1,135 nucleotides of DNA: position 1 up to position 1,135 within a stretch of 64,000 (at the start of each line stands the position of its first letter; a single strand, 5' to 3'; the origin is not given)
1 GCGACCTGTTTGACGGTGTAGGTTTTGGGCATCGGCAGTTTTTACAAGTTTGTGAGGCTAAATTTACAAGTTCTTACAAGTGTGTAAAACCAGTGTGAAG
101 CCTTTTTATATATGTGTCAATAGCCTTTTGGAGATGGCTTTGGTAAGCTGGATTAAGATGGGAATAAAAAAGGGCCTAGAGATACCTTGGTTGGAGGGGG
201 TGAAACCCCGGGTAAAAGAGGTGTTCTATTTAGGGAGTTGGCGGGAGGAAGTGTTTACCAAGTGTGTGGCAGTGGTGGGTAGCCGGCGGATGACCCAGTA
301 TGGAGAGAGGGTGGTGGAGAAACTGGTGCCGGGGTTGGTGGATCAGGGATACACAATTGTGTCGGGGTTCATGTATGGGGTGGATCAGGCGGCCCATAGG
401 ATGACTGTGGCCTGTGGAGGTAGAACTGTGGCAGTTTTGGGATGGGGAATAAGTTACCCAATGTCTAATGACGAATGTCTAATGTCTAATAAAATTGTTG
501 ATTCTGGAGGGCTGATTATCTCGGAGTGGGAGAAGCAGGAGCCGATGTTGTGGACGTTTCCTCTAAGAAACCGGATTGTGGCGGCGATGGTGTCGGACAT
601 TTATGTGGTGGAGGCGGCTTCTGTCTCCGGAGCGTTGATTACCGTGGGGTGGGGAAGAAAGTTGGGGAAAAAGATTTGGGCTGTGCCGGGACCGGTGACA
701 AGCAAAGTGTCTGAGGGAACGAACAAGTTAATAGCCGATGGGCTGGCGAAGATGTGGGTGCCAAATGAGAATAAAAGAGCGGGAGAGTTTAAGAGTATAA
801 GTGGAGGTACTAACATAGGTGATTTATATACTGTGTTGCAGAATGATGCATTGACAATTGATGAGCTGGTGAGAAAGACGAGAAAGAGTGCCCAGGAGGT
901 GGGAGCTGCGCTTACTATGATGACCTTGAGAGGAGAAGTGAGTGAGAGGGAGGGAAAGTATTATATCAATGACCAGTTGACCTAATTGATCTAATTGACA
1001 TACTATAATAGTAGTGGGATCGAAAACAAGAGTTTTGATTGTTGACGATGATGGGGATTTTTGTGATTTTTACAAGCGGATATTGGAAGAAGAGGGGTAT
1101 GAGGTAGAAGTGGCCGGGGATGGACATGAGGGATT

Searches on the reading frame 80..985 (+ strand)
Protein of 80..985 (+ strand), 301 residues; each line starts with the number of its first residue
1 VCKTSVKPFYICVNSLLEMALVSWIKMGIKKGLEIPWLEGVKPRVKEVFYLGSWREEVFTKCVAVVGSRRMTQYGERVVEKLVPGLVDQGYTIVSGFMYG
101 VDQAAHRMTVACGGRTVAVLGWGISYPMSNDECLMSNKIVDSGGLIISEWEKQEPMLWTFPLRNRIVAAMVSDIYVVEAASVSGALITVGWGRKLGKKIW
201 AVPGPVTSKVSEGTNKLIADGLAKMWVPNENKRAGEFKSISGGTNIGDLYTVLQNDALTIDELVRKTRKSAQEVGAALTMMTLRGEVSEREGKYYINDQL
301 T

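Call 83: search_protein_families(library=pfam, proteins=[window:80-985:+], max_evalue=0.001)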
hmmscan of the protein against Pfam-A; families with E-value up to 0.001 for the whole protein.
window:80-985:+ (301 aa): 2 families
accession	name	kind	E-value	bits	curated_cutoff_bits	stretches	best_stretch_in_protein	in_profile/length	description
PF02481.21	DNA_processg_A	-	3.4e-51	173.9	29.6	1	48-225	31-209/212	DNA recombination-mediator protein A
PF17782.7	DprA_WH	-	6e-07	29.9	22.9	1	249-292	17-60/61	DprA winged helix domain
